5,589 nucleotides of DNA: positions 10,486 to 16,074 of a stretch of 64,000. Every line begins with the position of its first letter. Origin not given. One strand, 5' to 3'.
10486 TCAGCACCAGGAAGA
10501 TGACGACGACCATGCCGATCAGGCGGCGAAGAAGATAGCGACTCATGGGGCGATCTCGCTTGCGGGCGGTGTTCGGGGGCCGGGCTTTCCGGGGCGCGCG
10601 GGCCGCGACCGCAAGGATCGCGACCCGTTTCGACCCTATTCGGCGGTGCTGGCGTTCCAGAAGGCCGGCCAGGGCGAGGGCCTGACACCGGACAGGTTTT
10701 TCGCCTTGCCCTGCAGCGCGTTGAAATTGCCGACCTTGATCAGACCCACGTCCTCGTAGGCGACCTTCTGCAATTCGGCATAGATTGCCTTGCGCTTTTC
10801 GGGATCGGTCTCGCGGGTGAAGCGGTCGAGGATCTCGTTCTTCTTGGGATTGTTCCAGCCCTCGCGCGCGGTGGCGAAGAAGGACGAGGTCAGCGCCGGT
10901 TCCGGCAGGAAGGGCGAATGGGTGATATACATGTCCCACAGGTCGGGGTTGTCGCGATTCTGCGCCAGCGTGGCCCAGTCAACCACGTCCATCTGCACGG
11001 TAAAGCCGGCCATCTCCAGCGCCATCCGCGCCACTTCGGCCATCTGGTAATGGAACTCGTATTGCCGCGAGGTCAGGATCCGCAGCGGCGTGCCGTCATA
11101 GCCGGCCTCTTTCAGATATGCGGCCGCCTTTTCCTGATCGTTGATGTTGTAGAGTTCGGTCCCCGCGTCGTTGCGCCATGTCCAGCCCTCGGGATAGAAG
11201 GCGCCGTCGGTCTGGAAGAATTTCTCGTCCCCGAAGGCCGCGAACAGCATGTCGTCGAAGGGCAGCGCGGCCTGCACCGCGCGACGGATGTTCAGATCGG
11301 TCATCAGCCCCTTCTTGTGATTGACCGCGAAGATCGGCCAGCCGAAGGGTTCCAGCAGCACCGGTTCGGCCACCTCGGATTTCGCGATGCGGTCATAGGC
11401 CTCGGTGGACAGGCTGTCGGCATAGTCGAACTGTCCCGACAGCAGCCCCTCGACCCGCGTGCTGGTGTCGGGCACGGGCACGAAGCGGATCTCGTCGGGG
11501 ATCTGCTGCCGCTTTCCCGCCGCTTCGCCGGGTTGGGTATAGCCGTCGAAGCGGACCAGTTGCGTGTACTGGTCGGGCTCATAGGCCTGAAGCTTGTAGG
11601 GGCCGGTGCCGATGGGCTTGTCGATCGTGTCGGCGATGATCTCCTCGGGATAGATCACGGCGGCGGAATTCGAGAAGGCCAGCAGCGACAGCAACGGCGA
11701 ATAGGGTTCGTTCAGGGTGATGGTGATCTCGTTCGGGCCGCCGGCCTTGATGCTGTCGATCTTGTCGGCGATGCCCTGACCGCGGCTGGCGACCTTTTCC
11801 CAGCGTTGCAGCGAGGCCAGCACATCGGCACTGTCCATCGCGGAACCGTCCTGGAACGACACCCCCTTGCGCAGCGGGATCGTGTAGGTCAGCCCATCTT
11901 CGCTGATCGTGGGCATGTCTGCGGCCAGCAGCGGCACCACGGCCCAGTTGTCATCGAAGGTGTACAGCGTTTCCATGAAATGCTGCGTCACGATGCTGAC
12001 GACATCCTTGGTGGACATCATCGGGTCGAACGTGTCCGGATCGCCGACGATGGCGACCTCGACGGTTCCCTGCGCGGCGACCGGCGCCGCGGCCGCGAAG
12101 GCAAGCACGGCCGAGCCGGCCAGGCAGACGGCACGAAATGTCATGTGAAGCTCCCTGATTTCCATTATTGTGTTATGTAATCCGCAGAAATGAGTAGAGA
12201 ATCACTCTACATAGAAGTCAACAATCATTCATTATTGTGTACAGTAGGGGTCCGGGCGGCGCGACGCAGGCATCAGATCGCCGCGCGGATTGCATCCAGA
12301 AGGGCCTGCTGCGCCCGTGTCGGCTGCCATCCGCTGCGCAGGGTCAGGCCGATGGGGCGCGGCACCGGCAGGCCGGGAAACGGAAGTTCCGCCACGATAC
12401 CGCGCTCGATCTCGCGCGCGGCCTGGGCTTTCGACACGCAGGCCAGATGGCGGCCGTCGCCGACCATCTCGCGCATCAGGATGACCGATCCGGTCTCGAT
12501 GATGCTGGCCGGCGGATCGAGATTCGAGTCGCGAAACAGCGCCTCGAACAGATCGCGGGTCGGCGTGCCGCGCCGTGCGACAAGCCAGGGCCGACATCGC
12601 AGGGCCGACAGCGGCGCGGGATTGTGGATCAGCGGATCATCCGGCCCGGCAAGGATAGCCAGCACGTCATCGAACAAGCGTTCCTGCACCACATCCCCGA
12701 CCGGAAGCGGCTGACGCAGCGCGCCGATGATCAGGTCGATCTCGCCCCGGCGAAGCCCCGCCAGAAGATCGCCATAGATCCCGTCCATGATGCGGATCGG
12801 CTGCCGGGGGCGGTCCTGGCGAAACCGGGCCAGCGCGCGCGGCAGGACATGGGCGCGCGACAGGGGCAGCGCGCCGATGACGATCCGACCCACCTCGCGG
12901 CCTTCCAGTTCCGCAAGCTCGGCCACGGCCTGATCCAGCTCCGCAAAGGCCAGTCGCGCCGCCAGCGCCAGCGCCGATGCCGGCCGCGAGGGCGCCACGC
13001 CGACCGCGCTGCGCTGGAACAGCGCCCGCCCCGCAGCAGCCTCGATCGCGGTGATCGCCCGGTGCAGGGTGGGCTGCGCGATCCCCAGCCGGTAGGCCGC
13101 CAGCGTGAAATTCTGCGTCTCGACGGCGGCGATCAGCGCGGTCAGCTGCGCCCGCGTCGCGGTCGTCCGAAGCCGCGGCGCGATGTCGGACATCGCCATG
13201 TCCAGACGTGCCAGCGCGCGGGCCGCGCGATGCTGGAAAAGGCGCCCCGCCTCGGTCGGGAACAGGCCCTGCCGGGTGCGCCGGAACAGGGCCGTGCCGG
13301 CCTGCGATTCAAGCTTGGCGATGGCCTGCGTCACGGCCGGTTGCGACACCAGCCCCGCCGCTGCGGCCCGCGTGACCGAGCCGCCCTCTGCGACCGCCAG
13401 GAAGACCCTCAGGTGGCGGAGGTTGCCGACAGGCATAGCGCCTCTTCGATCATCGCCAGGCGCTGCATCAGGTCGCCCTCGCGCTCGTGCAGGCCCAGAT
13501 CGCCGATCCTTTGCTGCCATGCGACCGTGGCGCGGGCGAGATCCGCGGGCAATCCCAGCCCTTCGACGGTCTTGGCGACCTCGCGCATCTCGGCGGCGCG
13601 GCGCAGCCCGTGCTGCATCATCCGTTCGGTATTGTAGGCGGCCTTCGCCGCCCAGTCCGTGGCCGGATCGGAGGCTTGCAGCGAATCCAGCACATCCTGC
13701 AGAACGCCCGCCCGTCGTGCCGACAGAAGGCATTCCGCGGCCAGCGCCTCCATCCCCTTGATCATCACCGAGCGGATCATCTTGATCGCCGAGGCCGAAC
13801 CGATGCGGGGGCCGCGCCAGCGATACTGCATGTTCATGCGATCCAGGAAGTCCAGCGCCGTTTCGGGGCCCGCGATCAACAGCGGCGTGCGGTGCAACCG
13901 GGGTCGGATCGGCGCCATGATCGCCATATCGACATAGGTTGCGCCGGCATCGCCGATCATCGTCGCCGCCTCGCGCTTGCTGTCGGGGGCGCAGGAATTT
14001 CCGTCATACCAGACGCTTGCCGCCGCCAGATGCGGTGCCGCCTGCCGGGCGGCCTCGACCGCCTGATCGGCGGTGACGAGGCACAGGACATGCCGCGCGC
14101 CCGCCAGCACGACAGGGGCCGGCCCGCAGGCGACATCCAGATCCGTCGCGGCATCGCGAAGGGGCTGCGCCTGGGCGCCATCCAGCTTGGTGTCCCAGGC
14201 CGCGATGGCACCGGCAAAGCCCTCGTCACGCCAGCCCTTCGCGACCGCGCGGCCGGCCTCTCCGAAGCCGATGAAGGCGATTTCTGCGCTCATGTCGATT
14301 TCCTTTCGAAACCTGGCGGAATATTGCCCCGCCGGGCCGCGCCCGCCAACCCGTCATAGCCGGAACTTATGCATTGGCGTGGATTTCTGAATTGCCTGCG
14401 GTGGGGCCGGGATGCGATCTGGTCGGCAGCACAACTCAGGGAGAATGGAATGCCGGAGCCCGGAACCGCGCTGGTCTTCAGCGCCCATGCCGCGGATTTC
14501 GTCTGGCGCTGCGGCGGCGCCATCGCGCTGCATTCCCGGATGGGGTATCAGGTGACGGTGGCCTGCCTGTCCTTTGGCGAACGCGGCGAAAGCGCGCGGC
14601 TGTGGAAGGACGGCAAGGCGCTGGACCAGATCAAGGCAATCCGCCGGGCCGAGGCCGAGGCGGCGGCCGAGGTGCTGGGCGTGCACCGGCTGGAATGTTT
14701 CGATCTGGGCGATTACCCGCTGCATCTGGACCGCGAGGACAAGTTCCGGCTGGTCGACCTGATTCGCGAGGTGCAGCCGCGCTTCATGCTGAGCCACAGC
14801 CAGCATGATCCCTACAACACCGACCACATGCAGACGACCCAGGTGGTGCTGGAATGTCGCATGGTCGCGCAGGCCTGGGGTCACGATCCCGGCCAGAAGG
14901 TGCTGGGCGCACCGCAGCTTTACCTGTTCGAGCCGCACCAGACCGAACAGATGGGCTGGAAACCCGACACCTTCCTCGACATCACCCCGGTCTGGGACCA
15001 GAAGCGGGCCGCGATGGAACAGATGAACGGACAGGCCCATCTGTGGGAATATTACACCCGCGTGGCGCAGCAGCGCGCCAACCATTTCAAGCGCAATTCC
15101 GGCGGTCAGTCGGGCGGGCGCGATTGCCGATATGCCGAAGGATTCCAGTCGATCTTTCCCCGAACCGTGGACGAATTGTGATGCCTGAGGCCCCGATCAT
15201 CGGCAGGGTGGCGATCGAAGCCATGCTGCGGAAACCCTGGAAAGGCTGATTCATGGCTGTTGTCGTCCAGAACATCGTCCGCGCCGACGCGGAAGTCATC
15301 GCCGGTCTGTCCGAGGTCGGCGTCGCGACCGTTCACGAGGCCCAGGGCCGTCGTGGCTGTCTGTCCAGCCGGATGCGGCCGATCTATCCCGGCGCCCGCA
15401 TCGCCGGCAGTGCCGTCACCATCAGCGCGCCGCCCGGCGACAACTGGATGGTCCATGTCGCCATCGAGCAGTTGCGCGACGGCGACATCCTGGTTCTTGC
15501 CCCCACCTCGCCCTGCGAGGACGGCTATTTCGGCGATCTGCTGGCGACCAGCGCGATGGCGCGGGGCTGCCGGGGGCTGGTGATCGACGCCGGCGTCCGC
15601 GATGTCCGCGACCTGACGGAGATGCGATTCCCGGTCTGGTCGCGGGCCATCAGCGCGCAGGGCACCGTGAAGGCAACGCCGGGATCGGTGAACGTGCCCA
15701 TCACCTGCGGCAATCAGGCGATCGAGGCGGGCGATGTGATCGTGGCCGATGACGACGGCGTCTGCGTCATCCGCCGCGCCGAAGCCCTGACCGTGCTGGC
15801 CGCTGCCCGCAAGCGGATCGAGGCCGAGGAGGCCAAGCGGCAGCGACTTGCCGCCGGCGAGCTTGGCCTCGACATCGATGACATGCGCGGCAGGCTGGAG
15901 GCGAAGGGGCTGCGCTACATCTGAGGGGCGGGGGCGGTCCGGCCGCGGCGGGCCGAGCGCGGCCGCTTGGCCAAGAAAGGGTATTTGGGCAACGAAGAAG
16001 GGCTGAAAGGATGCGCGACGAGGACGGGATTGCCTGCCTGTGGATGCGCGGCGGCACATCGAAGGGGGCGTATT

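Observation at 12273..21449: galBCD lower pathway with no ring-cleavage genes, paired with tcuAB and an unexplained dehydrogenase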

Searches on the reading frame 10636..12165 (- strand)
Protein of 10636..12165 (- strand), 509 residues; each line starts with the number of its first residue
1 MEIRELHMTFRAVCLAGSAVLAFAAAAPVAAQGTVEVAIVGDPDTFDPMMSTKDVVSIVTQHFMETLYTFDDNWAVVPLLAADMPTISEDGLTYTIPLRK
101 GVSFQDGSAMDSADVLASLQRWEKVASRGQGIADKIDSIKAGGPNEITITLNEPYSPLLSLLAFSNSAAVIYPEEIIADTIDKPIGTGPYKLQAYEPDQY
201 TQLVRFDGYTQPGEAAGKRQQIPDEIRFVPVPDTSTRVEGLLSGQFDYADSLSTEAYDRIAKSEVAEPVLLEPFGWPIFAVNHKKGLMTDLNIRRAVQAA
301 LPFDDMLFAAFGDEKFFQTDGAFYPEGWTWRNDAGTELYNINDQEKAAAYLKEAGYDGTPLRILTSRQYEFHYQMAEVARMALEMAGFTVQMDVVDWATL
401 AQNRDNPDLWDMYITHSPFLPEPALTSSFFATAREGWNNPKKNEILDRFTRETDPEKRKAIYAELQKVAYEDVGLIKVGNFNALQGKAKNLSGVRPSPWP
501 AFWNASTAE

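Call 4: search_protein_families(library=pfam, proteins=[window:10636-12165:-])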
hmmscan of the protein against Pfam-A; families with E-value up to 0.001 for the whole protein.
window:10636-12165:- (509 aa): 1 family
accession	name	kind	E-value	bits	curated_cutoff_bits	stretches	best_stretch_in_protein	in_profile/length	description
PF00496.27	SBP_bac_5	-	6.9e-65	220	32.4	1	76-429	2-361/368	Bacterial extracellular solute-binding proteins, family 5 Middle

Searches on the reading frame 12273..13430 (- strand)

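Call 5: search_protein_families(library=ncbifam, proteins=[window:12273-13430:-])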
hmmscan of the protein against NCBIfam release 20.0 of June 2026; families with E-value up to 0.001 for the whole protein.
window:12273-13430:- (385 aa): 53 families (the best 25 are shown)
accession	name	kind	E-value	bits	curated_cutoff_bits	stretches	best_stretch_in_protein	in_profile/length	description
TIGR02424.1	TF_pcaQ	equivalog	3.8e-61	206.6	303.8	2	96-384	8-297/300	pca operon transcription factor PcaQ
NF040786.1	LysR_Sec_metab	equivalog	9.9e-38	129.8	250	2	95-382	5-295/298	selenium metabolism-associated LysR family transcriptional regulator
NF008416.0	PRK11242.1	equivalog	1.4e-36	126.4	277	2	96-382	6-288/300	transcriptional regulator CynR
NF045990.1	TransRegCbbRRhodb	equivalog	6.1e-34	117.4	450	2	92-382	7-297/304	LysR family regulator CbbR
NF007307.0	PRK09791.1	equivalog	1.2e-32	113.2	336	2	96-310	10-223/302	LysR family transcriptional regulator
NF040889.1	trans_reg_YeiE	equivalog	7.4e-31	107.4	480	2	93-360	5-265/288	DNA-binding transcriptional regulator YeiE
NF008095.0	PRK10837.1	subfamily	1.3e-30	106.6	281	2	94-358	6-263/290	LysR family transcriptional regulator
NF007385.0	PRK09906.1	equivalog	3.4e-28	98.6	356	2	97-270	7-177/296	DNA-binding transcriptional regulator HcaR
NF053705.1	TransRegGltCGpos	equivalog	1.4e-27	96.7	350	2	95-308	5-218/300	glutamate biosynthesis transcriptional regulator GltC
NF045775.1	acetoin_reg_AlsR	exception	2.2e-27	96.3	430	2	97-284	7-193/290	acetoin biosynthesis transcriptional regulator AlsR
TIGR03339.1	phn_lysR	subfamily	7e-27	94.4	341.1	2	95-339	1-240/279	aminoethylphosphonate catabolism associated LysR family transcriptional regulator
NF052633.1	LysR_TF_PsrA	exception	1.2e-26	93.3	540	2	95-367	9-278/297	L-proline-binding transcription factor PsrA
NF007667.0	PRK10341.1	equivalog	3.5e-26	91.9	308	2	107-323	23-237/312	transcriptional regulator TdcA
NF047520.1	trans_act_CidR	equivalog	2e-25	89.6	415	2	3-78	2-77/292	cidABC operon transcriptional activator CidR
NF007439.0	PRK09986.1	equivalog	2.8e-25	89.3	290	2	102-281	18-198/296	LysR family transcriptional regulator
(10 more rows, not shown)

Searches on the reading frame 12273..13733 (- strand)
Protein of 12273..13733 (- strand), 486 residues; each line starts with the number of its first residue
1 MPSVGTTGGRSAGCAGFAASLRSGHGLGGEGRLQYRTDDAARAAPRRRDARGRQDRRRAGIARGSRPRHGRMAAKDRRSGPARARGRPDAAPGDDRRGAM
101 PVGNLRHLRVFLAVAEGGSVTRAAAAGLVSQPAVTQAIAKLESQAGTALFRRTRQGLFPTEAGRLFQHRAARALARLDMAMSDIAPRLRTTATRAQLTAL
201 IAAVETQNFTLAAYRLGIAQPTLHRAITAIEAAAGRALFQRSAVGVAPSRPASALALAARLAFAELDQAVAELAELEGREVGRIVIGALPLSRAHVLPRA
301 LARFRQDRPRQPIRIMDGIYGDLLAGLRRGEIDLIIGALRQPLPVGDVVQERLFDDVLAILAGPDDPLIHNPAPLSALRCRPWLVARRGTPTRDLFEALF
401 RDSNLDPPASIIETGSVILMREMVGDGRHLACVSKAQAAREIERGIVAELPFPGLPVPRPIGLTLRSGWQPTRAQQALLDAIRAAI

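Call 4: search_protein_families(library=pfam, proteins=[window:12273-13733:-])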
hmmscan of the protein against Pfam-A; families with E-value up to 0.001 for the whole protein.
window:12273-13733:- (486 aa): 2 families
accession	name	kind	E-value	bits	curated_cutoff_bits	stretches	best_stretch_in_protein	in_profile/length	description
PF03466.25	LysR_substrate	-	3.2e-34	118.6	28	1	279-485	3-207/209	LysR substrate binding domain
PF00126.33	HTH_1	-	2.7e-32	110.9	26.6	2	105-164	1-60/60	Bacterial regulatory helix-turn-helix protein, lysR family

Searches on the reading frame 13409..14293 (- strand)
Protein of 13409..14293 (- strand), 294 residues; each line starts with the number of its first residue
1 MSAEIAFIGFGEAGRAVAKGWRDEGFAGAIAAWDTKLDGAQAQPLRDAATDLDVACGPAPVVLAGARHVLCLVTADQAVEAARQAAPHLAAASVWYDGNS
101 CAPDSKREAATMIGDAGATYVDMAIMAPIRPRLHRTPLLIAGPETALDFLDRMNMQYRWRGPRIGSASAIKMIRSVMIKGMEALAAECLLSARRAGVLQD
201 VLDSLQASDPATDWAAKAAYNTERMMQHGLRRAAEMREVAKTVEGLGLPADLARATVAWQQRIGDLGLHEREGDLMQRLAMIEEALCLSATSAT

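Call 4: search_protein_families(library=pfam, proteins=[window:13409-14293:-])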
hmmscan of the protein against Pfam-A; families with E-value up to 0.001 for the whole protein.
window:13409-14293:- (294 aa): 2 families
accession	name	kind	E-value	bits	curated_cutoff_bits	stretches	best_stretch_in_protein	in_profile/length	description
PF09130.16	DUF1932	-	1.3e-19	70.3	25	1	192-263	1-70/70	Domain of unknown function (DUF1932)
PF03446.21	NAD_binding_2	-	4.3e-07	30.5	21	1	4-125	1-119/161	NAD binding domain of 6-phosphogluconate dehydrogenase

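Call 5: search_protein_families(library=ncbifam, proteins=[window:13409-14293:-])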
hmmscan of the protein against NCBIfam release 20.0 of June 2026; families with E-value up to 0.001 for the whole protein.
window:13409-14293:- (294 aa): 0 families

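Call 10: search_solved_structures(query=window:13409-14293:-, max_evalue=0.01)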
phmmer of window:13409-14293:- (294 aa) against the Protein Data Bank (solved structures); distinct sequences matched with E-value up to 0.01: 12.
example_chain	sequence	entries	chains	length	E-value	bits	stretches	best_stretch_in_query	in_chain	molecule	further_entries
4ezb_A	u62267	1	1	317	4.3e-45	157.4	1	3-256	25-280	uncharacterized conserved protein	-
3qsg_A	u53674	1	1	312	3e-35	125.1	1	4-279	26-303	NAD-binding phosphogluconate dehydrogenase-like protein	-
1i36_A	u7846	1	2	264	1.2e-20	77.3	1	5-241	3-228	CONSERVED HYPOTHETICAL PROTEIN MTH1747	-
6smt_A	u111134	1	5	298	3e-09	39.9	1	5-173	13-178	6-phosphogluconate dehydrogenase, NAD-binding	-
1wp4_A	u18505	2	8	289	1e-07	34.8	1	64-209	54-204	3-hydroxyisobutyrate dehydrogenase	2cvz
9j6c_A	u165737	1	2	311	6.9e-05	25.6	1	5-153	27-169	IR104M4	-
9j6a_A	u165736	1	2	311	6.9e-05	25.6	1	5-153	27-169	IR104-M1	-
9j67_A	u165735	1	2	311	7.9e-05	25.4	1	5-152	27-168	IR104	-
4oqz_A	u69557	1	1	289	0.00056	22.6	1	1-148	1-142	Putative oxidoreductase YfjR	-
8jku_A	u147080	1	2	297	0.00057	22.5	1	5-137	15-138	Ancestral imine reductase N559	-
8hwy_A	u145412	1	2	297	0.0065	19.1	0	5-137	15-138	ancestral imine reductase mutant N559_M6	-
4e21_A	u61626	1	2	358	0.0099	18.5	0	2-167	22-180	6-phosphogluconate dehydrogenase (Decarboxylating)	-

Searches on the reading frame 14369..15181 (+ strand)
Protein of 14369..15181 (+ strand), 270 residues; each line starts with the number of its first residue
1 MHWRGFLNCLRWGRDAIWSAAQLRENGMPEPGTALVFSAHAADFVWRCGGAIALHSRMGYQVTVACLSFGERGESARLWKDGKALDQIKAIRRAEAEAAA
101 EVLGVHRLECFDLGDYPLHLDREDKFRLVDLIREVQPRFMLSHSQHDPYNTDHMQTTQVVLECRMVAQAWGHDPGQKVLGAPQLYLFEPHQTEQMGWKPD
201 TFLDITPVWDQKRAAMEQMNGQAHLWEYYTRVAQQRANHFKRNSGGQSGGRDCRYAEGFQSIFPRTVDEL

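Call 4: search_protein_families(library=pfam, proteins=[window:14369-15181:+])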
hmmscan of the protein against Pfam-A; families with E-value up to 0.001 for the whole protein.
window:14369-15181:+ (270 aa): 1 family
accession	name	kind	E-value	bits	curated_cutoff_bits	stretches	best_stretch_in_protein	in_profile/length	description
PF02585.22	PIG-L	-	3.7e-23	82.9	28.2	1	35-162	1-127/129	GlcNAc-PI de-N-acetylase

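Call 5: search_protein_families(library=ncbifam, proteins=[window:14369-15181:+])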
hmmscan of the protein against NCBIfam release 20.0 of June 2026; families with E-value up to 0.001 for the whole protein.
window:14369-15181:+ (270 aa): 4 families
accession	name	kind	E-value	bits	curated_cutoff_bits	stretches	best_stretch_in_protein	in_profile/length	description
TIGR04001.1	thiol_BshB1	equivalog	1e-18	67.9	182.5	1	34-226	4-182/226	bacillithiol biosynthesis deacetylase BshB1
TIGR04000.1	thiol_BshB2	equivalog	5.6e-13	49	195.25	1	35-224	4-186/217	bacillithiol biosynthesis deacetylase BshB2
TIGR03446.1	mycothiol_Mca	equivalog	8.6e-07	28.8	277.15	1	38-161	7-147/283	mycothiol conjugate amidase Mca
TIGR03445.1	mycothiol_MshB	equivalog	9e-07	29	224.35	0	36-108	2-77/284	N-acetyl-1-D-myo-inositol-2-amino-2-deoxy-alpha-D-glucopyranoside deacetylase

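Call 9: search_solved_structures(query=window:14369-15181:+, show_alignments=1)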
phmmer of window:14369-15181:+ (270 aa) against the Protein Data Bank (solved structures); distinct sequences matched with E-value up to 0.001: 6.
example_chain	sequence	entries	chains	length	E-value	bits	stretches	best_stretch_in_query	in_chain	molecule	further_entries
5cgz_A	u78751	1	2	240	1.4e-90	306.7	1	33-269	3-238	4-oxalmesaconate hydratase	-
3we7_A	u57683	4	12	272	1.8e-08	37.3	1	32-229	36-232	Putative uncharacterized protein PH0499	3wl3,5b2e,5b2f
8bgn_A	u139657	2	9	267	3.1e-08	36.5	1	29-260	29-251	Diacetylchitobiose deacetylase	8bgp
8bgo_A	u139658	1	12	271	3.3e-08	36.4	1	29-260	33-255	Diacetylchitobiose deacetylase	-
3wl4_A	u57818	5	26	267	9.2e-07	31.7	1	29-222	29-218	Uncharacterized protein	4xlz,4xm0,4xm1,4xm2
2ixd_A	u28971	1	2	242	8e-05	25.3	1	35-165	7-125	LMBE-RELATED PROTEIN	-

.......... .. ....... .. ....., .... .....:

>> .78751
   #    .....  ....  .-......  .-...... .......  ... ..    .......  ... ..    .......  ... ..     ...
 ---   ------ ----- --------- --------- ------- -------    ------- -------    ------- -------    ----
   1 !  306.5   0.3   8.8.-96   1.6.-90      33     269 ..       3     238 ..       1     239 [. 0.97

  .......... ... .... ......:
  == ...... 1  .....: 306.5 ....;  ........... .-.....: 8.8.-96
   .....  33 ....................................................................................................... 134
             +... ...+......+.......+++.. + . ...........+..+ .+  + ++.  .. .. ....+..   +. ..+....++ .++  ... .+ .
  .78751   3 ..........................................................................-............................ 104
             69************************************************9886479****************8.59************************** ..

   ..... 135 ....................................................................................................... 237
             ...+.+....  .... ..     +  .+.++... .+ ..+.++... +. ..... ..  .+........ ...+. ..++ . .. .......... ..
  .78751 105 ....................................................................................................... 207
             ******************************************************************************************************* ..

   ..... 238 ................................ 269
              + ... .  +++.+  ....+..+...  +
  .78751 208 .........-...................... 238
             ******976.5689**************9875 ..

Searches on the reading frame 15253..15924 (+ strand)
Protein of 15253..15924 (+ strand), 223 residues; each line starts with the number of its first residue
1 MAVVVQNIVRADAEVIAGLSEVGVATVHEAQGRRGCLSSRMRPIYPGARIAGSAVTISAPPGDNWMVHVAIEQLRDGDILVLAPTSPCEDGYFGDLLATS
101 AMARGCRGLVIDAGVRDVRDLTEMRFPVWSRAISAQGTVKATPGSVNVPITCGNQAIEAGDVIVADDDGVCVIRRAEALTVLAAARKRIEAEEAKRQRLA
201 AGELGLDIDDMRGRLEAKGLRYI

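Call 4: search_protein_families(library=pfam, proteins=[window:15253-15924:+])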
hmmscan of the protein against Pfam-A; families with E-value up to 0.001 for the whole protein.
window:15253-15924:+ (223 aa): 1 family
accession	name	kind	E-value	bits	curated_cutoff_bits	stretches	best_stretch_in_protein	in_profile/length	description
PF03737.21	RraA-like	-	1.8e-44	152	24.5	1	25-172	2-152/152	Aldolase/RraA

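Call 5: search_protein_families(library=ncbifam, proteins=[window:15253-15924:+])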
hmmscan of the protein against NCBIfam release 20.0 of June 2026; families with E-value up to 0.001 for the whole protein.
window:15253-15924:+ (223 aa): 9 families
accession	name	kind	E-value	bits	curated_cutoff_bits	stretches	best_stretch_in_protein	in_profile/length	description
NF006731.0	PRK09262.1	equivalog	5.7e-112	372.8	179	1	2-223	7-228/229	4-carboxy-4-hydroxy-2-oxoadipate aldolase/oxaloacetate decarboxylase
TIGR02798.1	ligK_PcmE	equivalog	4.1e-109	363.4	304.5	1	3-223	2-222/222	4-carboxy-4-hydroxy-2-oxoadipate aldolase/oxaloacetate decarboxylase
NF004850.0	PRK06201.1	subfamily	1.6e-51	175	231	1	5-203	9-207/222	hypothetical protein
NF006093.0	PRK08245.1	subfamily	8e-33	113.8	208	1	8-203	3-215/240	hypothetical protein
NF005442.0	PRK07028.1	equivalog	1.5e-30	106.2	593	1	10-196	224-408/430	bifunctional hexulose-6-phosphate synthase/ribonuclease regulator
NF009399.0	PRK12764.1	equivalog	1.7e-21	76.9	444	1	14-200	271-471/501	fumarylacetoacetate hydrolase family protein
NF009134.0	PRK12487.1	equivalog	5.1e-17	62.1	196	1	51-174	33-155/161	putative 4-hydroxy-4-methyl-2-oxoglutarate aldolase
NF006875.0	PRK09372.1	equivalog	2.7e-16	59.7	136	1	50-175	32-156/161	ribonuclease E activity regulator RraA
TIGR01935.1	NOT-MenG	subfamily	3.9e-16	59.2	123.8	1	49-172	27-149/150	RraA family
